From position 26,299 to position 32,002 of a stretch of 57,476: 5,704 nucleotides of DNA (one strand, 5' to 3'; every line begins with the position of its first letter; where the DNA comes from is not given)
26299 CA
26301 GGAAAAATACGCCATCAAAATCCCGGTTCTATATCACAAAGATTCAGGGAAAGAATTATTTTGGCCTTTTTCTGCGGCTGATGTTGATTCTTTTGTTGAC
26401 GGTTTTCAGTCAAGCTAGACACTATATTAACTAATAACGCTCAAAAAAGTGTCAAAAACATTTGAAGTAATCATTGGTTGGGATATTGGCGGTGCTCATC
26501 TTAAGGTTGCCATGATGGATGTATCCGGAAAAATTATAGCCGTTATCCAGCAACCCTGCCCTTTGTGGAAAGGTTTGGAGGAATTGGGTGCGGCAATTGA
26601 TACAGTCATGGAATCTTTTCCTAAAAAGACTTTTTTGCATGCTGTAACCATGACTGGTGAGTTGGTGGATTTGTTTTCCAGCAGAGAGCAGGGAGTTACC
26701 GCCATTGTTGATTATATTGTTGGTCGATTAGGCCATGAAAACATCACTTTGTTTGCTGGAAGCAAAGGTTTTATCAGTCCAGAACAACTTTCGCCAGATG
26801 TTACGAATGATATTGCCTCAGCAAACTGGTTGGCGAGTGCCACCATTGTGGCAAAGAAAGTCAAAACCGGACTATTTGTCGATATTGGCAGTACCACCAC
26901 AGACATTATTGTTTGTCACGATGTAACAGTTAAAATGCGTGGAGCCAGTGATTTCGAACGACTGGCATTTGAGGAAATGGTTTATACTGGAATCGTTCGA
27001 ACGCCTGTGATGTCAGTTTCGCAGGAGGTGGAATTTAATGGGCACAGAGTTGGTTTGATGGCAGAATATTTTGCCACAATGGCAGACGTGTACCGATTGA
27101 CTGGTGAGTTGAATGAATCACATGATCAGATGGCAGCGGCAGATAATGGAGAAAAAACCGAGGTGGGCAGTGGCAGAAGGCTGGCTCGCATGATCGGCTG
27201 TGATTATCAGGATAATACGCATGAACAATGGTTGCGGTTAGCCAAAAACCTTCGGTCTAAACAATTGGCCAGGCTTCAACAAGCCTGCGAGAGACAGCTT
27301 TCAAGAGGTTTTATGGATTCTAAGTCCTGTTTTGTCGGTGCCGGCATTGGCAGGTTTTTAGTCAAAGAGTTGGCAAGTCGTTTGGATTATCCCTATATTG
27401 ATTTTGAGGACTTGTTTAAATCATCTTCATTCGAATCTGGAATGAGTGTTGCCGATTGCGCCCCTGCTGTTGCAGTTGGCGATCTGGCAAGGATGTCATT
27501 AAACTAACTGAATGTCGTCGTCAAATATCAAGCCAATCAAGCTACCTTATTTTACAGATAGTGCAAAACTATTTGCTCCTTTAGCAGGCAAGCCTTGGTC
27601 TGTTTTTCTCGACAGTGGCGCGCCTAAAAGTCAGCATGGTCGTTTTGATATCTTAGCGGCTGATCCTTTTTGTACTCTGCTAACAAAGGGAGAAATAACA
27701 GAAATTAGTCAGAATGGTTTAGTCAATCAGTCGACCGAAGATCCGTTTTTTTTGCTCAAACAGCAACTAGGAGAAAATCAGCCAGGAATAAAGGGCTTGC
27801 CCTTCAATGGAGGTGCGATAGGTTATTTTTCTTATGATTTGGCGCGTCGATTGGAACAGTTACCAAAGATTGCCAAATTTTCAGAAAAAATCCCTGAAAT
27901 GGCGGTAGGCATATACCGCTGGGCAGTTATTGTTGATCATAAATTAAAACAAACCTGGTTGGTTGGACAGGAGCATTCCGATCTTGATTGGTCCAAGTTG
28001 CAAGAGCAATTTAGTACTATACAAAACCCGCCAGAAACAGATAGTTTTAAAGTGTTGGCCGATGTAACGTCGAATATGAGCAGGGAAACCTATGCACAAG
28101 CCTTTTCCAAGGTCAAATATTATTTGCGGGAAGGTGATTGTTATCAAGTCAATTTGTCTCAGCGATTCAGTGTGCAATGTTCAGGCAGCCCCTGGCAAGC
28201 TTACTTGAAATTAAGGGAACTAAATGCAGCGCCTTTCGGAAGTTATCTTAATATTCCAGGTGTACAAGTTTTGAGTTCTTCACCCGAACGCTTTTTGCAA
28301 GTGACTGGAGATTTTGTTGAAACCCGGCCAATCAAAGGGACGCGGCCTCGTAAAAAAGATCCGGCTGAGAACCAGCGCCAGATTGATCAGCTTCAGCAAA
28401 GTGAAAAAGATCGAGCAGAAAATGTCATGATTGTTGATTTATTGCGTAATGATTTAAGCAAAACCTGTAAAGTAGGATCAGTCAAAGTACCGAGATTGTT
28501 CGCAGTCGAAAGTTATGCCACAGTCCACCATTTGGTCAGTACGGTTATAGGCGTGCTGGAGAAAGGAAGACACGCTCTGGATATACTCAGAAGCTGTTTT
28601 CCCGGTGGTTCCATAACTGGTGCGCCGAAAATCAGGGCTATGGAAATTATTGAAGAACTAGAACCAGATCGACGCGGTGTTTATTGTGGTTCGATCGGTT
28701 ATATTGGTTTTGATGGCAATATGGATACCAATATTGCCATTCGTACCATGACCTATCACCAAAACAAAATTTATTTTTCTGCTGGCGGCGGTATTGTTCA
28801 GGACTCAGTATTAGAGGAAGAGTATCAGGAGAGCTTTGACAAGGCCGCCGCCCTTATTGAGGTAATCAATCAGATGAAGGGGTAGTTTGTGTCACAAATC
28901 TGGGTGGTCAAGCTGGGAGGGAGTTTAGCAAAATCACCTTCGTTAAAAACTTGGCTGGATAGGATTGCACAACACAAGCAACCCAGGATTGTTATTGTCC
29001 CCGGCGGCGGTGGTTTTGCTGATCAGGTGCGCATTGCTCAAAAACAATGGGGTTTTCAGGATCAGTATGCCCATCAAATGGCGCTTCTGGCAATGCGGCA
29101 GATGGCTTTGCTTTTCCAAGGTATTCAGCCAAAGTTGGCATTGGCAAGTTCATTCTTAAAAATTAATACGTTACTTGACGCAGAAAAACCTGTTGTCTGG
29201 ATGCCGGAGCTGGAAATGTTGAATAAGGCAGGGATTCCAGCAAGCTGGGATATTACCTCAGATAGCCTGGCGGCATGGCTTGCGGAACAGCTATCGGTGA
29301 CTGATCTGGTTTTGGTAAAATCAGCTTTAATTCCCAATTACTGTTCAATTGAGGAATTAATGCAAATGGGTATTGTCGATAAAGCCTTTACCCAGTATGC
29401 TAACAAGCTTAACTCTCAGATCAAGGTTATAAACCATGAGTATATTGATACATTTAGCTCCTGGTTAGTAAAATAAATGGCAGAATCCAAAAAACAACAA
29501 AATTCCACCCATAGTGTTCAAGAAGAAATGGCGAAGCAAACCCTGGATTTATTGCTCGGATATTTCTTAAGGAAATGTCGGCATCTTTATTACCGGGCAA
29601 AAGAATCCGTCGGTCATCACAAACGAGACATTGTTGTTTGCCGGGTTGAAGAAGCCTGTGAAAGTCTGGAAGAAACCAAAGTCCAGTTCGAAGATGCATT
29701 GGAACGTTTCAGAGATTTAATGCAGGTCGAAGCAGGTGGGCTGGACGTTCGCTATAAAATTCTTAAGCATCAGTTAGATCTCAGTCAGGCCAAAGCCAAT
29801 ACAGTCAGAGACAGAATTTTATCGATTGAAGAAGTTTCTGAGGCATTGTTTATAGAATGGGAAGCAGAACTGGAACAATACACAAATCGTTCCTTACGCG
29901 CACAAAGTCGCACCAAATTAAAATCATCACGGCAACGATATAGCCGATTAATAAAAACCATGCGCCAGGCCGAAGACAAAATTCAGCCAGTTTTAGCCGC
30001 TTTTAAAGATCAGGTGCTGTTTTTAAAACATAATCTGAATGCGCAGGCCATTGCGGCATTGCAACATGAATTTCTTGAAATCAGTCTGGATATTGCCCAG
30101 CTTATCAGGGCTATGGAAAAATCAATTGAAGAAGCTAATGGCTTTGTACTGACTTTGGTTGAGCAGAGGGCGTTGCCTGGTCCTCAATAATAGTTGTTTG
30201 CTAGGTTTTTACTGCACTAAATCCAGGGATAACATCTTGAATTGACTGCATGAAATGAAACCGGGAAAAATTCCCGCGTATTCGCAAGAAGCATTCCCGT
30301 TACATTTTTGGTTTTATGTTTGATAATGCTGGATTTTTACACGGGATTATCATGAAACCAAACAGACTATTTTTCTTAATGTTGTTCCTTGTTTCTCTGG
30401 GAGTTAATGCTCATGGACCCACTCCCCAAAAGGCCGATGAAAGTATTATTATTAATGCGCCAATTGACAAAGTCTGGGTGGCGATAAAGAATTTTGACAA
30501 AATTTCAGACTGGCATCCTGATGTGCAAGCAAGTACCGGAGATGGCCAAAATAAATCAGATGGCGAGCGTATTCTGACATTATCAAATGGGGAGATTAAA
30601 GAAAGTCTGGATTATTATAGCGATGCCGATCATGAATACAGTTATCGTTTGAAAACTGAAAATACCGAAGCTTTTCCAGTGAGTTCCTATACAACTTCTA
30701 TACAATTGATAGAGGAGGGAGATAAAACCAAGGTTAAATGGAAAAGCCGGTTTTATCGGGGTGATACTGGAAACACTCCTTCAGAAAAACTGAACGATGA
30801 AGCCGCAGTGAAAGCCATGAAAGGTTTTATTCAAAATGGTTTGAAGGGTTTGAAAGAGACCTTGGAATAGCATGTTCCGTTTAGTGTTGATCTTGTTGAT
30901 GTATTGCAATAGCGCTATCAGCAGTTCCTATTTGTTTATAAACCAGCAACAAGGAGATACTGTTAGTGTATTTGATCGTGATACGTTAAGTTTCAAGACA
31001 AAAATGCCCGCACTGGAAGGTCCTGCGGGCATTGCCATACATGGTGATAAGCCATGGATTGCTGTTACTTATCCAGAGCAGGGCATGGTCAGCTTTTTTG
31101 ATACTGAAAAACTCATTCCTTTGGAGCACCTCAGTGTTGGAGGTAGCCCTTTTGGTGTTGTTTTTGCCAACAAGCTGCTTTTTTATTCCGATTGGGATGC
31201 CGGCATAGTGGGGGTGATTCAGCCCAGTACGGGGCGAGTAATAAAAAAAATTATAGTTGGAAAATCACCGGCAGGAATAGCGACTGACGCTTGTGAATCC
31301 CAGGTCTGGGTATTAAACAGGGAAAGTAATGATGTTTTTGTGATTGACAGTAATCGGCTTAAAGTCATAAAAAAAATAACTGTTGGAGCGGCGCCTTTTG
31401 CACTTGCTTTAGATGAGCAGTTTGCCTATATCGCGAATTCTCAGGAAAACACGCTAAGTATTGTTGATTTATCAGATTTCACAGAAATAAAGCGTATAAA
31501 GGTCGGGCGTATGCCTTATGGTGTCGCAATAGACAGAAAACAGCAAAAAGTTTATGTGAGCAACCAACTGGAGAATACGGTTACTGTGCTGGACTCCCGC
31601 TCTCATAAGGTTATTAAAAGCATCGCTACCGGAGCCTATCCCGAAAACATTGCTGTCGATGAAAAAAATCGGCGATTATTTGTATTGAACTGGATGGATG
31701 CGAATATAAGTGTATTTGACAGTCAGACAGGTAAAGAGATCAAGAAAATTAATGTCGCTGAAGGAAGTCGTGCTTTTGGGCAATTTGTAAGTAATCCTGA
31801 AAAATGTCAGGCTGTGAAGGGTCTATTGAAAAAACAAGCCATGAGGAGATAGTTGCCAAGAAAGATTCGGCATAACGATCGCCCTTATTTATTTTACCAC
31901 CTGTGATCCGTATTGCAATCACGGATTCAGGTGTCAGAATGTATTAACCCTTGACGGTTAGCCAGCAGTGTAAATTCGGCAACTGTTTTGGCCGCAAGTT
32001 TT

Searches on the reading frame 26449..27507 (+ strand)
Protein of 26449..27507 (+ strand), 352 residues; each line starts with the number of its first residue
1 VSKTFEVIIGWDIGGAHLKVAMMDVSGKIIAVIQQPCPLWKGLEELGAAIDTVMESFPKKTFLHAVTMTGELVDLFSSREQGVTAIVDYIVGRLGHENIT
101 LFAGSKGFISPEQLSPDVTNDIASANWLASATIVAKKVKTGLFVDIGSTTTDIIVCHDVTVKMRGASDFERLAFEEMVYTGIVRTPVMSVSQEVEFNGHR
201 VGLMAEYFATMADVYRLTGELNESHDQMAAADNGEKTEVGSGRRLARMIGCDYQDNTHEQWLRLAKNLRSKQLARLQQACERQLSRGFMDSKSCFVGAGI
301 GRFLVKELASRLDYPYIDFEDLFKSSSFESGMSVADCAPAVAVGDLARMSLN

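Call 57: search_protein_families(library=pfam, proteins=[window:26449-27507:+], max_evalue=0.00001)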
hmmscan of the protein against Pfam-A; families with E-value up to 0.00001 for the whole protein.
window:26449-27507:+ (352 aa): 1 family
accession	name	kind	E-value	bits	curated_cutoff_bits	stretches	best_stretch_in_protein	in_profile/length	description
PF01968.24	Hydantoinase_A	-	1.2e-16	61.3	22.9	1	64-337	3-287/291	Hydantoinase/oxoprolinase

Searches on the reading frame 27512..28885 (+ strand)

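Call 57: search_protein_families(library=pfam, proteins=[window:27512-28885:+], max_evalue=0.00001)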
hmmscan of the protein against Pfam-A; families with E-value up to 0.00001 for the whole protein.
window:27512-28885:+ (457 aa): 2 families
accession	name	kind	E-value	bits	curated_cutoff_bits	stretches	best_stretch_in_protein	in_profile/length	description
PF00425.24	Chorismate_bind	-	1.1e-95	320.6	27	1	191-444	2-257/257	chorismate binding enzyme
PF04715.19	Anth_synt_I_N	-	5.1e-27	95.3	23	1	19-149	7-139/140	Anthranilate synthase component I, N terminal region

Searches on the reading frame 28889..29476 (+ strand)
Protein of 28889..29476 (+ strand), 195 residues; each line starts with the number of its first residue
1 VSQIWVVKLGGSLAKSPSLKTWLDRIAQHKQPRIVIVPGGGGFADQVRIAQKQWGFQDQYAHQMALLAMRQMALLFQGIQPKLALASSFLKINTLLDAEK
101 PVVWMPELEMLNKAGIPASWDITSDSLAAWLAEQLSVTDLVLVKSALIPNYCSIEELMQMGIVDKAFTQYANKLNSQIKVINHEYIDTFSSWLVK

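Call 57: search_protein_families(library=pfam, proteins=[window:28889-29476:+], max_evalue=0.00001)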
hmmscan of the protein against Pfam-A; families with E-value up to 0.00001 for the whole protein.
window:28889-29476:+ (195 aa): 1 family
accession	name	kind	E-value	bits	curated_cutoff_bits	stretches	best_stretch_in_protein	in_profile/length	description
PF00696.33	AA_kinase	-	1.7e-15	57.9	24.9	1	4-144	2-173/234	Amino acid kinase family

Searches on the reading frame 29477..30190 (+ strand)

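Call 57: search_protein_families(library=pfam, proteins=[window:29477-30190:+], max_evalue=0.00001)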
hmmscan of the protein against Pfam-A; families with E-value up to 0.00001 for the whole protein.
window:29477-30190:+ (237 aa): 1 family
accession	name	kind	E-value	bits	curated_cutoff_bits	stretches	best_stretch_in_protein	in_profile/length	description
PF11172.13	DUF2959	-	8.2e-76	254.9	26.8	1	38-226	1-189/190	Protein of unknown function (DUF2959)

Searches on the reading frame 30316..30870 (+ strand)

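Call 57: search_protein_families(library=pfam, proteins=[window:30316-30870:+], max_evalue=0.00001)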
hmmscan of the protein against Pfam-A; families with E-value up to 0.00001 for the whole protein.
window:30316-30870:+ (184 aa): 1 family
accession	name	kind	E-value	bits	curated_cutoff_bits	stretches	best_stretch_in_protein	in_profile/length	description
PF10604.15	Polyketide_cyc2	-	1.8e-26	93.6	27.4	1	38-184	2-142/142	Polyketide cyclase / dehydrase and lipid transport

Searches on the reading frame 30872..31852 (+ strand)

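Call 57: search_protein_families(library=pfam, proteins=[window:30872-31852:+], max_evalue=0.00001)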
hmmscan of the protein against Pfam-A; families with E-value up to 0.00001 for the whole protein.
window:30872-31852:+ (326 aa): 5 families
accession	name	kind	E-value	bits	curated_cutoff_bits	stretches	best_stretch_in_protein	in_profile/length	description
PF21783.3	YNCE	-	9.9e-15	55.1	27.1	1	185-251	42-108/339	YNCE-like beta-propeller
PF02239.22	Cytochrom_D1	-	3.6e-09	36.1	25.5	1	147-256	9-120/368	Cytochrome D1 heme domain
PF10282.15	Lactonase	-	5.2e-09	36.2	21.7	0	170-240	243-318/344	Lactonase, 7-bladed beta-propeller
PF25174.1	Beta-prop_THOC3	-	1.4e-07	31.2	305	0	218-294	52-127/272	THOC3 beta-propeller domain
PF16819.11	DUF5074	-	7.6e-07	28.9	27.2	0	174-301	100-229/353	Domain of unknown function (DUF5074)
